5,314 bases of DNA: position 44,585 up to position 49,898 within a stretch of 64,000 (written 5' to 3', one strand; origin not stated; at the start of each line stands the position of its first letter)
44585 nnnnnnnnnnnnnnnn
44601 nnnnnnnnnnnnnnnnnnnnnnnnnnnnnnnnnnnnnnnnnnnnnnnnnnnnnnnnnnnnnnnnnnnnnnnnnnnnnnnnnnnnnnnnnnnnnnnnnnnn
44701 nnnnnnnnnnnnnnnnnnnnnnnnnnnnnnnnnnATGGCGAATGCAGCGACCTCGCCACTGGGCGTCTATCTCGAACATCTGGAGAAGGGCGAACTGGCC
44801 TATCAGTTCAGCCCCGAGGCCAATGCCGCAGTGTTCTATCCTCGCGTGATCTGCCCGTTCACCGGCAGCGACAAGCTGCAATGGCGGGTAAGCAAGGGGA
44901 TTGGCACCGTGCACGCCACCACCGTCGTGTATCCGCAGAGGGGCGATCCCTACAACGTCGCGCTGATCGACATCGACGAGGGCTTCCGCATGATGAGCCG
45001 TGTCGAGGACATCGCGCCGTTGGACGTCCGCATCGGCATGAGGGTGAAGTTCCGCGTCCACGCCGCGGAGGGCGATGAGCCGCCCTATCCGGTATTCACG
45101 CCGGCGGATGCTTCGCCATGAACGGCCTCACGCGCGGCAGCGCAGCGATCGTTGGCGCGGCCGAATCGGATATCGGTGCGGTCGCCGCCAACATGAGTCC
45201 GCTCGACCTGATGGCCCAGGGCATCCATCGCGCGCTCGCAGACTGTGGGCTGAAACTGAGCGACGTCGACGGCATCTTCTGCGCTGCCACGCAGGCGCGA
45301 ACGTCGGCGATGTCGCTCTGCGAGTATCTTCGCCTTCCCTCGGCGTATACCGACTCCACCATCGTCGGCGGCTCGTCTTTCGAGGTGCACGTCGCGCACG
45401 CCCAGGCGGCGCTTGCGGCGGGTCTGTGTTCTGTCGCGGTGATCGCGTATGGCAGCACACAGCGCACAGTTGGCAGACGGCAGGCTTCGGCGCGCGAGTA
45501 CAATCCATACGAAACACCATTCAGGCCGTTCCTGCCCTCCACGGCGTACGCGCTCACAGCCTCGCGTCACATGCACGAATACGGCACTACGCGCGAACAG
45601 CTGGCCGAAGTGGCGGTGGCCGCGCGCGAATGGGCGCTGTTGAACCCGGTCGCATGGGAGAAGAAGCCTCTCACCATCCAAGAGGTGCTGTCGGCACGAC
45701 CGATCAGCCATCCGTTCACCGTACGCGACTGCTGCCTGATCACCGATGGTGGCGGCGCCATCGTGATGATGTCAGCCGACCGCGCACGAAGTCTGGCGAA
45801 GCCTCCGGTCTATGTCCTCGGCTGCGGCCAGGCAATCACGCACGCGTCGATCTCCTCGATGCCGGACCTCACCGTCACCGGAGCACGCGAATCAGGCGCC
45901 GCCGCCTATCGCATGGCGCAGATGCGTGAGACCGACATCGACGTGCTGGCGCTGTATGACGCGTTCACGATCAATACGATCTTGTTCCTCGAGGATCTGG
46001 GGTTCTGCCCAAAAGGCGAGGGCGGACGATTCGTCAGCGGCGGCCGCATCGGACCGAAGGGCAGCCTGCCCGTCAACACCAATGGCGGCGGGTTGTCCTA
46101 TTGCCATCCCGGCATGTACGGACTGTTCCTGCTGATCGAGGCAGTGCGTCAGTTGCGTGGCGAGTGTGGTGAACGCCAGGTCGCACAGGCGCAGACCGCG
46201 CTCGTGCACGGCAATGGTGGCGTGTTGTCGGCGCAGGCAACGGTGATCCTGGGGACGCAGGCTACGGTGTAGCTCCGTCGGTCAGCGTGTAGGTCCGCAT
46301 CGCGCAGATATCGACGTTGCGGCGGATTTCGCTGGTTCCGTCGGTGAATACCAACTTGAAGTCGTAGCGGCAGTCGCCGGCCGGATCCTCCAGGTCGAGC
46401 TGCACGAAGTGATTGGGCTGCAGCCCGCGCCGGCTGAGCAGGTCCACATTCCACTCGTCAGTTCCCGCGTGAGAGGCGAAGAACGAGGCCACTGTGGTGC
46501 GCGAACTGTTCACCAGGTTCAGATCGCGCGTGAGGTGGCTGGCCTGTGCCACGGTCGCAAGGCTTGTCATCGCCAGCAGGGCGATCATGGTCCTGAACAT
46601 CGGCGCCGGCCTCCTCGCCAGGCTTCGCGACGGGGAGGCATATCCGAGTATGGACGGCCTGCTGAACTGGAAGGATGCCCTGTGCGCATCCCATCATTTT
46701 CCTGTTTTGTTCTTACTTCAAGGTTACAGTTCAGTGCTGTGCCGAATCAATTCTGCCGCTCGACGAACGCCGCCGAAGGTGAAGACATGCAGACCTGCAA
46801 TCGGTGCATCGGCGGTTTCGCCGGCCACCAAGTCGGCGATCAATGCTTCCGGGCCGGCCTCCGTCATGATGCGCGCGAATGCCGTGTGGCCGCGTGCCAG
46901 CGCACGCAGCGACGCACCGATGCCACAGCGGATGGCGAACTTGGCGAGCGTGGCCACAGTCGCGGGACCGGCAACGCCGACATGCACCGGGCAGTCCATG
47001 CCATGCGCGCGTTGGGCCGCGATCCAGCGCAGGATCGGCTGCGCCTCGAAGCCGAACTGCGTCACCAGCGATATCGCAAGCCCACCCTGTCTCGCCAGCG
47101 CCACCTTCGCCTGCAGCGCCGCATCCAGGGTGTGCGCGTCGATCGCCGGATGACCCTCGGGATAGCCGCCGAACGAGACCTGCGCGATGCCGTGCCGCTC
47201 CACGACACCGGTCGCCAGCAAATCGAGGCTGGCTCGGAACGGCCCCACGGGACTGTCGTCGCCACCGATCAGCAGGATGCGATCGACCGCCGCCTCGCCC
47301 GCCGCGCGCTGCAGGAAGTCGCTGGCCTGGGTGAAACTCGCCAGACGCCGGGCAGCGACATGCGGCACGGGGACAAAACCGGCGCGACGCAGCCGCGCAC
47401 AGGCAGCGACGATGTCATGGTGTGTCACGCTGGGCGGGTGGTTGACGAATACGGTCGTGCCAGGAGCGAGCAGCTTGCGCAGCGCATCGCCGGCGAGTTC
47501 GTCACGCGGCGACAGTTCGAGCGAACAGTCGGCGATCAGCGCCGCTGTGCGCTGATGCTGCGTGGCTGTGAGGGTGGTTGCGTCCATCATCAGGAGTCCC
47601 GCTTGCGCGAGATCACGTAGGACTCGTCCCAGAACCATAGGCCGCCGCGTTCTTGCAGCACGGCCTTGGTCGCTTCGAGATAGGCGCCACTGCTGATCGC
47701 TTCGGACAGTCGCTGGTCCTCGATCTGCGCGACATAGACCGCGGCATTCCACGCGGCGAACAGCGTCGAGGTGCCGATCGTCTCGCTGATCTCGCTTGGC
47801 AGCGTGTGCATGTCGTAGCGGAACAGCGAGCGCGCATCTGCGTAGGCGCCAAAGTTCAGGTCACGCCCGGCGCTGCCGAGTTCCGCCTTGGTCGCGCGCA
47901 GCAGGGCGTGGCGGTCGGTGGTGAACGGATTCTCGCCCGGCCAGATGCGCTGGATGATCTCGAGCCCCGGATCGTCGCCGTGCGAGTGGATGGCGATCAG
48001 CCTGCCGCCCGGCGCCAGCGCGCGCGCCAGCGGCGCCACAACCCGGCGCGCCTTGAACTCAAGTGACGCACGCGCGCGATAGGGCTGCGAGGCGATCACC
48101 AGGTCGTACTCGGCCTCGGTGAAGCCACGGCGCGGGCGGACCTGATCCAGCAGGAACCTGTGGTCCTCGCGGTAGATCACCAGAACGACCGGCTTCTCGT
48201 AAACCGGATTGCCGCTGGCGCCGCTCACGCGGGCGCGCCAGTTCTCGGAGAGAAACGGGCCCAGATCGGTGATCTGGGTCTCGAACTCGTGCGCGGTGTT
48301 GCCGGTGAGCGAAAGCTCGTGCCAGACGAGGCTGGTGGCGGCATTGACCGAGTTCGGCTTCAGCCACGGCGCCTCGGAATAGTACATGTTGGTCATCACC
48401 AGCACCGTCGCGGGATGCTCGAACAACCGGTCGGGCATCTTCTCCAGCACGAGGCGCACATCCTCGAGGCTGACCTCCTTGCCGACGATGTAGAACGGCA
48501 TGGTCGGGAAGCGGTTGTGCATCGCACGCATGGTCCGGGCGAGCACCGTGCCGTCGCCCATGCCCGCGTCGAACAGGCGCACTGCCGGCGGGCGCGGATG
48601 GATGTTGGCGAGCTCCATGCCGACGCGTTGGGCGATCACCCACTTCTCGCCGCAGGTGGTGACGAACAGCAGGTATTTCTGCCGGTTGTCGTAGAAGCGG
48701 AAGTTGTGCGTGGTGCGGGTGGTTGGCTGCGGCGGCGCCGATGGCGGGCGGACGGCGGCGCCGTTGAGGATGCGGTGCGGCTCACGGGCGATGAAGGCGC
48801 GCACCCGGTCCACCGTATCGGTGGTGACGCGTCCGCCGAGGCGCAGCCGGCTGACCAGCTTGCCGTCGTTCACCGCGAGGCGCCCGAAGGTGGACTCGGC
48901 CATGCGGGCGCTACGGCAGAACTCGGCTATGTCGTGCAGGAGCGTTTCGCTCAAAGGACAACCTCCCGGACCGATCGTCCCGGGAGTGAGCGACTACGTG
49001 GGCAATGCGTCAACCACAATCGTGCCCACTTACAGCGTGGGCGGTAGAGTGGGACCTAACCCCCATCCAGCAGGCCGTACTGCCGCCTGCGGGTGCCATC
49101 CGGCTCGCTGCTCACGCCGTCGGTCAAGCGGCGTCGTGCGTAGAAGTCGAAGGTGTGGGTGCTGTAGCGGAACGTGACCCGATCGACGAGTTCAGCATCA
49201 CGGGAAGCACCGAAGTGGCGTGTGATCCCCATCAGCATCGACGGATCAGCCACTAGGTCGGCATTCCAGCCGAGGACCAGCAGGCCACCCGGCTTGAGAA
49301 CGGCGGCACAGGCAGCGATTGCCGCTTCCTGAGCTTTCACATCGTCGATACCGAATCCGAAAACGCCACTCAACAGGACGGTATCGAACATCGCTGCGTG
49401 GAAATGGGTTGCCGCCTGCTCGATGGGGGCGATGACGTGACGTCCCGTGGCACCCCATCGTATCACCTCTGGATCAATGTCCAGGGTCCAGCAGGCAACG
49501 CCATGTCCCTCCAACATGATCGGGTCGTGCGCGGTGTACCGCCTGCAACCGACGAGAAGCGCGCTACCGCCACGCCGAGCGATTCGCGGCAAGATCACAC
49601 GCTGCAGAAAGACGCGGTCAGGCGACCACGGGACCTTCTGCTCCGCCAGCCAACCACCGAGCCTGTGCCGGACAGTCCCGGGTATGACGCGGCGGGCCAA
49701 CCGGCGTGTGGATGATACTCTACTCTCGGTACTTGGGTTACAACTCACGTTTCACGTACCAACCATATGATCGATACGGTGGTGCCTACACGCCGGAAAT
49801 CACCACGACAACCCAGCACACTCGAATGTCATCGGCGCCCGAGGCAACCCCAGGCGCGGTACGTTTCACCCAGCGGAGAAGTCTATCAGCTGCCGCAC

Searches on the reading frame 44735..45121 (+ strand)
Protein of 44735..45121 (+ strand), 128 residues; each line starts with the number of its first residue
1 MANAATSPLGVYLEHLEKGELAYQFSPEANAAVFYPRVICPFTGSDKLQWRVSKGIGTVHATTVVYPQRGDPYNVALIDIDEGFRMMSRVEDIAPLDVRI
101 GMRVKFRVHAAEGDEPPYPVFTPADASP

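Call 4: search_protein_families(library=ncbifam, proteins=[window:44735-45121:+], max_evalue=0.00001)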
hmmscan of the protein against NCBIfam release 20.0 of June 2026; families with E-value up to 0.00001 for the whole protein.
window:44735-45121:+ (128 aa): 0 families

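Call 5: search_protein_families(library=pfam, proteins=[window:44735-45121:+], max_evalue=0.00001)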
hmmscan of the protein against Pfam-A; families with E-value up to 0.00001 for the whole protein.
window:44735-45121:+ (128 aa): 1 family
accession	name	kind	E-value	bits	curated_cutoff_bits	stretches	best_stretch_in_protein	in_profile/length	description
PF01796.24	OB_ChsH2_C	-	6.2e-15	55.3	27.1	1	50-107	1-63/65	ChsH2, C-terminal OB-fold domain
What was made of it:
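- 44735..45121 (+): DUF35 / ChsH2-type OB-fold protein, the usual partner of SCP-x-type thiolases. PF01796 (call 5).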

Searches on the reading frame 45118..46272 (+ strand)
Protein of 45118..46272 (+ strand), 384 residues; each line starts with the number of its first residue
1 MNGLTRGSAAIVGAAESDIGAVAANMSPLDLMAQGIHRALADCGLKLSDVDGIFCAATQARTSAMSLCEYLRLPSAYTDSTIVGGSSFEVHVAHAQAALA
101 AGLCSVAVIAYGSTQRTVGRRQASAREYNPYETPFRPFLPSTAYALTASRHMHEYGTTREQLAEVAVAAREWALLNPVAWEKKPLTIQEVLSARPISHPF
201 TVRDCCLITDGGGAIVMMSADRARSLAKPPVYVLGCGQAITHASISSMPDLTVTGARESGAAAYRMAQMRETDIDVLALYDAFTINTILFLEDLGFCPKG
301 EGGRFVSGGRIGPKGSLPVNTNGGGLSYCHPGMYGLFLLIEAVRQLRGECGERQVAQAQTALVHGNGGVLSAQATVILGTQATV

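Call 4: search_protein_families(library=ncbifam, proteins=[window:45118-46272:+], max_evalue=0.00001)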
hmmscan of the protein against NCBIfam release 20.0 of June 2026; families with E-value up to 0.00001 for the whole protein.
window:45118-46272:+ (384 aa): 25 families
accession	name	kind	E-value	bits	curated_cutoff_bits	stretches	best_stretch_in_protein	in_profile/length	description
NF004811.0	PRK06158.1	subfamily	5.4e-185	614.8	421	1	4-384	5-384/384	acetyl-CoA acetyltransferase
NF006010.0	PRK08142.1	subfamily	1.3e-102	343.5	462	1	6-379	4-386/388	thiolase domain-containing protein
NF005892.0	PRK07855.1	subfamily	8.6e-69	232.3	469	1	6-371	5-382/390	lipid-transfer protein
NF004720.0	PRK06064.1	subfamily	3.8e-63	213.6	420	1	9-380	4-387/389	thiolase domain-containing protein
NF053570.1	AcCoTHIOL_METTL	equivalog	7.6e-54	183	600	1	94-379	94-382/385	acetyl-CoA acetyltransferase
NF009228.0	PRK12578.1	subfamily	2.3e-53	181.2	485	1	10-369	6-376/387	thiolase domain-containing protein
NF004810.0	PRK06157.1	equivalog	2e-44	152.3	403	1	8-372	8-387/400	acetyl-CoA acetyltransferase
NF053628.1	BnzsclthlBbsBGT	equivalog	8.1e-43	146.7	750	1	65-372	69-374/389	benzoylsuccinyl-CoA thiolase subunit BbsB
NF006102.0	PRK08256.1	subfamily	1.2e-41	143.2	436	1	89-369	95-381/394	lipid-transfer protein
NF004982.0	PRK06365.1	equivalog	5e-39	134.6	695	2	31-240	40-257/430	thiolase domain-containing protein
NF005704.0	PRK07516.1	subfamily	8.8e-37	127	412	1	8-378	3-385/389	thiolase domain-containing protein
NF006180.0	PRK08313.1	subfamily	1.1e-34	120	514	1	8-381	5-385/389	thiolase domain-containing protein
NF004715.0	PRK06059.1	equivalog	1.3e-34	119.8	424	1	10-378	7-397/399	lipid-transfer protein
NF004721.0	PRK06065.1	equivalog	8.4e-34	117.1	455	1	9-377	12-389/393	thiolase domain-containing protein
NF004722.0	PRK06066.1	equivalog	6.3e-28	97.8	516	1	144-376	146-380/385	thiolase domain-containing protein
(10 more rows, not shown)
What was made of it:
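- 45118..46272 (+): SCP-x-type thiolase (overlaps the OB-fold gene by 4 nt). NF004811 at 615 bits (call 4).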

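Call 5: search_protein_families(library=pfam, proteins=[window:45118-46272:+], max_evalue=0.00001)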
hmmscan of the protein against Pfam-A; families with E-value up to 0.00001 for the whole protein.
window:45118-46272:+ (384 aa): 1 family
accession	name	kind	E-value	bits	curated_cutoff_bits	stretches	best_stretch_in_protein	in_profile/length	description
PF22691.2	Thiolase_C_1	-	7.9e-68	227.1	28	1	237-380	1-144/144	Thiolase C-terminal domain-like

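Call 59: search_solved_structures(query=window:45118-46269:+, max_evalue=1e-20)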
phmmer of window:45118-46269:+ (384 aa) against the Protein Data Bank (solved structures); distinct sequences matched with E-value up to 1e-20: 10.
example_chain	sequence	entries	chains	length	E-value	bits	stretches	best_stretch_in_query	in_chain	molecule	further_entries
4u4e_A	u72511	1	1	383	5.3e-116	390.9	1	6-379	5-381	Thiolase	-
9myr_A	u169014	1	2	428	5.5e-55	190.2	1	6-378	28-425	Nonspecific lipid-transfer protein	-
6ok1_A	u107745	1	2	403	5.9e-44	153.9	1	6-370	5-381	Lipid-transfer protein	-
7pxp_C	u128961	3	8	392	4e-40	141.3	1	99-372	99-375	Benzoylsuccinyl-CoA thiolase subunit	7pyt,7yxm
7yvy_A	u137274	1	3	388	3.2e-34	121.9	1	95-372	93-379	Acetyl-CoA acetyltransferase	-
4yzo_A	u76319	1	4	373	1.4e-33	119.8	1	73-379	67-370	Putative acyl-CoA acyltransferase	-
6esq_A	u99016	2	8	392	3.1e-32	115.3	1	85-358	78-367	acetoacetyl-CoA thiolase | Acetyl-CoA acetyltransferase thiolase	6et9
6hrv_A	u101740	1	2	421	2.5e-27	99.2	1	144-367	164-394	SCP2-thiolase (type-1)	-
6hsj_A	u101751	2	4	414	2.6e-27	99.2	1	144-367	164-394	SCP2-thiolase (type-1)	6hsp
5ab4_A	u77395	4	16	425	3.9e-23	85.4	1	11-378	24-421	SCP2-THIOLASE LIKE PROTEIN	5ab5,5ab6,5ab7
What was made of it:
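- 45118..46272 (+): PDB 4U4E at 391 bits (call 59).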

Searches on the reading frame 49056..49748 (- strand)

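Call 12: search_protein_families(library=pfam, proteins=[window:49056-49748:-], max_evalue=0.0001)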
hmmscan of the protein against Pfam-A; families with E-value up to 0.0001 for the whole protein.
window:49056-49748:- (230 aa): 1 family
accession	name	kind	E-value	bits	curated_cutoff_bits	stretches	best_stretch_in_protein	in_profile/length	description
PF08241.18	Methyltransf_11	-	9.6e-06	26.6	21.2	1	79-159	14-95/95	Methyltransferase domain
